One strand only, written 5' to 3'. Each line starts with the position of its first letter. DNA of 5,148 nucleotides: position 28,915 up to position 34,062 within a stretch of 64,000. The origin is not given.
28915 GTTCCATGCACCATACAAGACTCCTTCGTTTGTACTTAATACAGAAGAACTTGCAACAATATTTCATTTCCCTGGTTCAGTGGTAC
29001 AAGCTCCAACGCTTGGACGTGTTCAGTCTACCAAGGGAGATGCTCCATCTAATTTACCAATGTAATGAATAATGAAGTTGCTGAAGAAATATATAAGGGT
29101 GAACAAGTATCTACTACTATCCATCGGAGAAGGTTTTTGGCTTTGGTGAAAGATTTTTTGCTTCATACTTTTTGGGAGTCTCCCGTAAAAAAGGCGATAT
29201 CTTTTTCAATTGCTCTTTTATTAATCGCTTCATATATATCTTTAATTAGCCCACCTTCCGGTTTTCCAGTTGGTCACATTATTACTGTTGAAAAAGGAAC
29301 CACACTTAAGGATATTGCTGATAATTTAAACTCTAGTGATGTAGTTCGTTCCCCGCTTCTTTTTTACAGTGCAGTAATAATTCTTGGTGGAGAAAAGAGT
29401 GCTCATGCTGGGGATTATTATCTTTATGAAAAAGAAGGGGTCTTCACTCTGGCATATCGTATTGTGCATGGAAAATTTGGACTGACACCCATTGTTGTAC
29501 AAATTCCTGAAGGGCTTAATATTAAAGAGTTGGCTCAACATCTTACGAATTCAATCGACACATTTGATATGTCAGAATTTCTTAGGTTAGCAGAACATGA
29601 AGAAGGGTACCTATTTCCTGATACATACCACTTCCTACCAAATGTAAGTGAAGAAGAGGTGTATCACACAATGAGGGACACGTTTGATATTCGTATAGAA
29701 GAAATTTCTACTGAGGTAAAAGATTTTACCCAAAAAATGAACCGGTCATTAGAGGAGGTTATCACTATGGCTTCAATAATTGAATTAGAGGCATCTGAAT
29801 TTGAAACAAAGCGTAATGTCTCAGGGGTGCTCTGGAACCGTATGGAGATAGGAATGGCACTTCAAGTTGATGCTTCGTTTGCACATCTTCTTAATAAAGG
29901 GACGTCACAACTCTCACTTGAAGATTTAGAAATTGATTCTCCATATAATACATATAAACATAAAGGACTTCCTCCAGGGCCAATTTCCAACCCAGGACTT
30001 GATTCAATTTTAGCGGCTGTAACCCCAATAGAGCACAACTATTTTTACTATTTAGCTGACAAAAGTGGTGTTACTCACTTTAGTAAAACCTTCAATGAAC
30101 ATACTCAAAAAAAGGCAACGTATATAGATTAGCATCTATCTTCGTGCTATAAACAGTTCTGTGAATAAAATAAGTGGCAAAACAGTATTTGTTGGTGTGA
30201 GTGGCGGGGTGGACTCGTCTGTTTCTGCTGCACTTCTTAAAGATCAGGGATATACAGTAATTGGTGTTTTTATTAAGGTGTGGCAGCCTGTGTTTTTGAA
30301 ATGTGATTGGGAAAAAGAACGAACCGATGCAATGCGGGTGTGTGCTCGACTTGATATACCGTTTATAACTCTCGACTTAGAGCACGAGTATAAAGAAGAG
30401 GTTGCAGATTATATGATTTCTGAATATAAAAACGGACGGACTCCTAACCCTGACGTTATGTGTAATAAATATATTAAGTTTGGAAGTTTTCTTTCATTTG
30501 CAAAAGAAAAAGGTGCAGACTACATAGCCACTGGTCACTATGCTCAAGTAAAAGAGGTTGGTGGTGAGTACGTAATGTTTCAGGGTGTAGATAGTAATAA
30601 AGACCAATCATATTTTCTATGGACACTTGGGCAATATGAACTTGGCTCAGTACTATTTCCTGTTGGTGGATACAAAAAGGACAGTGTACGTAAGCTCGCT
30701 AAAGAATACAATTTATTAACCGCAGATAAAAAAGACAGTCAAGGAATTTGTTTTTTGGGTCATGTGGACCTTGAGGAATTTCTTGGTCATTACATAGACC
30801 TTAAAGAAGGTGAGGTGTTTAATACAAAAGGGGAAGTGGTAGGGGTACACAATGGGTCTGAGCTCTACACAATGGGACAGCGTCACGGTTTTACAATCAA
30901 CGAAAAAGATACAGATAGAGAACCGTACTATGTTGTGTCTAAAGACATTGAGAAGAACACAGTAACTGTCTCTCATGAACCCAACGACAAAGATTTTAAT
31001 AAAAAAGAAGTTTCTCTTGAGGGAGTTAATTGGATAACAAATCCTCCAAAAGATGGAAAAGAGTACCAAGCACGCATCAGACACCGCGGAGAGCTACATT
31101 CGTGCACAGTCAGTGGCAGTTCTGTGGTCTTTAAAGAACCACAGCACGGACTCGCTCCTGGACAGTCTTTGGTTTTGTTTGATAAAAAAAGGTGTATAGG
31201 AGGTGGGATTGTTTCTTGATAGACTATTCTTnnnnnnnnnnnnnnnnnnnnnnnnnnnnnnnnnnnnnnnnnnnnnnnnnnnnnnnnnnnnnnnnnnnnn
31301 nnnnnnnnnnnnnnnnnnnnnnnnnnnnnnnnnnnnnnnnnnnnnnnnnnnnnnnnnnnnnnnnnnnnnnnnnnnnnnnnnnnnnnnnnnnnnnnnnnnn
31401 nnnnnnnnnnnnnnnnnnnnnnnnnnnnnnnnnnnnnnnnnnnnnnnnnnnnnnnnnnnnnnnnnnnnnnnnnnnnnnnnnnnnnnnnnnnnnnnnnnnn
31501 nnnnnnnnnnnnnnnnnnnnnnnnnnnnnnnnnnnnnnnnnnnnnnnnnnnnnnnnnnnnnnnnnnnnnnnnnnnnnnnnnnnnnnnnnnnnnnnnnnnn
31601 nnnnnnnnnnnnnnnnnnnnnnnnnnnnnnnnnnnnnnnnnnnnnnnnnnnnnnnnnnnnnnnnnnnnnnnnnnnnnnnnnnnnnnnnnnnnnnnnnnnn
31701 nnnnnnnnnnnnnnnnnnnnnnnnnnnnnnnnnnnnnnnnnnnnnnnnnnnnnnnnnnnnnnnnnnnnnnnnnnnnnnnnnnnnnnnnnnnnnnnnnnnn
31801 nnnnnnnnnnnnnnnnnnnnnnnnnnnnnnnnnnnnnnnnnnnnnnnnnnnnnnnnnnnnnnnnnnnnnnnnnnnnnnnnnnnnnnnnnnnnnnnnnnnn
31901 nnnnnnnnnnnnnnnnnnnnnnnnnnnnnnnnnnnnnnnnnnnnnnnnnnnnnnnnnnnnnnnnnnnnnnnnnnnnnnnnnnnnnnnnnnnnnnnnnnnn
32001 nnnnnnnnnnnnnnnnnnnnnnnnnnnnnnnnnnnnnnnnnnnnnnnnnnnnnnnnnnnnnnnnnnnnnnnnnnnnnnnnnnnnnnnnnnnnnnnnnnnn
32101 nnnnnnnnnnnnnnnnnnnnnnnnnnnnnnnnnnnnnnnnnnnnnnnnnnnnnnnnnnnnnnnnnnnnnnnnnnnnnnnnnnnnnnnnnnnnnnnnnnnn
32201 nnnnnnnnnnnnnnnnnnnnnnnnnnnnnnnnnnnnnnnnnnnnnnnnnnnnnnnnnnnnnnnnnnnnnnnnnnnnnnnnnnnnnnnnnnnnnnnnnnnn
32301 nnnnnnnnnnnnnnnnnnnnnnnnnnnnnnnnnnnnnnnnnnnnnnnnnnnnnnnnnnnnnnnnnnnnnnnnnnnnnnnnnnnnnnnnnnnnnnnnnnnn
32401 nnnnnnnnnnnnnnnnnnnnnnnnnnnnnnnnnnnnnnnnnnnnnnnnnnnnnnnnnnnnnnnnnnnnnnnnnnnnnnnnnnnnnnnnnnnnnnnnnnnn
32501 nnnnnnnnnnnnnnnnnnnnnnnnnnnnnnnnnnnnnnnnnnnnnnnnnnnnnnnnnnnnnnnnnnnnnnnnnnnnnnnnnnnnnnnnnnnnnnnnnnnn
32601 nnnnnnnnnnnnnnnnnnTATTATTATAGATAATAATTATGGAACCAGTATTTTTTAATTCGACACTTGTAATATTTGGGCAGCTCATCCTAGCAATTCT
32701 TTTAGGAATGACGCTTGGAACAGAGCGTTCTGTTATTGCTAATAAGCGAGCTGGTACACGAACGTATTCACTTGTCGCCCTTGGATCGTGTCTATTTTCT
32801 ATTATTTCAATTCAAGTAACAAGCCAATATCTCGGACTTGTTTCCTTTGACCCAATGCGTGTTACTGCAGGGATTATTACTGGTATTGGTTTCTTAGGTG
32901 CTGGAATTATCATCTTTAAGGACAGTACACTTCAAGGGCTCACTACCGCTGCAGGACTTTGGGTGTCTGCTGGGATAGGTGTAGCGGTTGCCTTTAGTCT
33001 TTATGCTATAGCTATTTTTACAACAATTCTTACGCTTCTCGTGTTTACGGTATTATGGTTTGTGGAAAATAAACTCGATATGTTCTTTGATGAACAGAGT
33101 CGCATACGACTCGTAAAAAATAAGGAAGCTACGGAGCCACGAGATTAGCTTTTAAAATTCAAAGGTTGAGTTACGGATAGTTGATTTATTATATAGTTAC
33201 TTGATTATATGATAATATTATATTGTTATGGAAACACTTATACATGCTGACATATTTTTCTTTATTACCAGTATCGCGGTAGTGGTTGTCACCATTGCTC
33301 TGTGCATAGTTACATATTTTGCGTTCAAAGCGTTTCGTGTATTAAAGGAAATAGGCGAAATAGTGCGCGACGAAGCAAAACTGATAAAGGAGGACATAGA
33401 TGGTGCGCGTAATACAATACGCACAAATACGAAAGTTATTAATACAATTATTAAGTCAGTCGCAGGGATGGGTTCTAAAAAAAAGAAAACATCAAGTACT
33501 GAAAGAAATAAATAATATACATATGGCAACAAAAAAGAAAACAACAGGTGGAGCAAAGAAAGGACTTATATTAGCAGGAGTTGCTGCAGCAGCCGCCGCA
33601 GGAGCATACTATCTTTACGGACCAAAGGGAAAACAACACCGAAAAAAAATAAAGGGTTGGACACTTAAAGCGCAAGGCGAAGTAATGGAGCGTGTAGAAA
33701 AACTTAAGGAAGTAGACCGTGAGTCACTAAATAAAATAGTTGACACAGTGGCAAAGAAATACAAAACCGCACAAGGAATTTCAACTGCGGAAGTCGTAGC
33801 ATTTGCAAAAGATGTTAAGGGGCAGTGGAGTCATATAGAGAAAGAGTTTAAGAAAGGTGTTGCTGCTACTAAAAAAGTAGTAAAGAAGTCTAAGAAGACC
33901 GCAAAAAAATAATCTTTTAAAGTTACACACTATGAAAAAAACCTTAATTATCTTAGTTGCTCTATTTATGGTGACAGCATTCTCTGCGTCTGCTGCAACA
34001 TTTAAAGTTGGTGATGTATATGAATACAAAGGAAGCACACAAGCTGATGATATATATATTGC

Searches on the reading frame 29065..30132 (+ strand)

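Call 21: search_protein_families(library=pfam, proteins=[window:29065-30132:+], max_evalue=0.01)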
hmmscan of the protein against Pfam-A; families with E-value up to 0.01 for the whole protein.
window:29065-30132:+ (355 aa): 1 family
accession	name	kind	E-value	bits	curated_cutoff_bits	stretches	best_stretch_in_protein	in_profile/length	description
PF02618.21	YceG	-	4.2e-71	240.1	32.4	1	73-351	1-274/275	YceG-like family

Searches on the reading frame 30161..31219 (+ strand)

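Call 21: search_protein_families(library=pfam, proteins=[window:30161-31219:+], max_evalue=0.01)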
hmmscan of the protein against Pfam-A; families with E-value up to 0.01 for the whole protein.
window:30161-31219:+ (352 aa): 6 families
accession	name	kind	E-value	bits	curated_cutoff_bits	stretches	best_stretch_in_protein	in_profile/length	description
PF03054.22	tRNA_Me_trans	-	7.9e-73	244.9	20.6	1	8-200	2-201/202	tRNA methyl transferase HUP domain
PF20259.3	tRNA_Me_trans_M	-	8.6e-19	67.3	27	1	205-272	1-66/66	tRNA methyl transferase PRC-barrel domain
PF20258.4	tRNA_Me_trans_C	-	2.7e-14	53.7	20.6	1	283-351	3-77/77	Aminomethyltransferase beta-barrel domain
PF02540.23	NAD_synthase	-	2.3e-05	24.1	21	1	3-78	15-86/242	NAD synthase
PF00764.25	Arginosuc_synth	-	0.001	19.6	27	1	9-83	2-71/162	Arginosuccinate synthase N-terminal HUP domain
PF06508.19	QueC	-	0.001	19.1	22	1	10-126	3-120/210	Queuosine biosynthesis protein QueC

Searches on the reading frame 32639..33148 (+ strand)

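Call 21: search_protein_families(library=pfam, proteins=[window:32639-33148:+], max_evalue=0.01)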
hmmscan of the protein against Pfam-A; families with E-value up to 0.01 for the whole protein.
window:32639-33148:+ (169 aa): 1 family
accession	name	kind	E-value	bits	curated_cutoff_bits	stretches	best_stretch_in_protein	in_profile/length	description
PF02308.21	MgtC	-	1.4e-31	109.8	31.4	1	16-144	1-120/121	MgtC family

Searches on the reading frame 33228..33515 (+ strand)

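Call 21: search_protein_families(library=pfam, proteins=[window:33228-33515:+], max_evalue=0.01)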
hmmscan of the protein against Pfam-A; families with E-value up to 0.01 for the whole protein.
window:33228-33515:+ (95 aa): 1 family
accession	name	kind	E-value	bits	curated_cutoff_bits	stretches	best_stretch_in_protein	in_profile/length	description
PF06103.16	DUF948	-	0.0079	16.8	37.2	0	16-79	1-64/89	Bacterial protein of unknown function (DUF948)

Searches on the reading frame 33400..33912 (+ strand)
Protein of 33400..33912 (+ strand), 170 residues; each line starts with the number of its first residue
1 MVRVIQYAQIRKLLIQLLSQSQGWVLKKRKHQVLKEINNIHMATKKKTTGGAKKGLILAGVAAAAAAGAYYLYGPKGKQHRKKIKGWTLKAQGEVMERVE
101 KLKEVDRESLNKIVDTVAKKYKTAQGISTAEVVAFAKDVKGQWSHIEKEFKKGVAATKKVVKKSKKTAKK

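Call 21: search_protein_families(library=pfam, proteins=[window:33400-33912:+], max_evalue=0.01)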
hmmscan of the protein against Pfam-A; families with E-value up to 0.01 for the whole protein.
window:33400-33912:+ (170 aa): 2 families
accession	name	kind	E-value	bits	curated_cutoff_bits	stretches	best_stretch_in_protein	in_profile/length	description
PF12732.12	YtxH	-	0.00016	22.5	37.5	1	59-124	4-66/71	YtxH-like protein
PF25280.1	POTRA2_Toc75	-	0.0061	17.2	27.5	0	90-136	52-97/112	Toc75-like, second POTRA domain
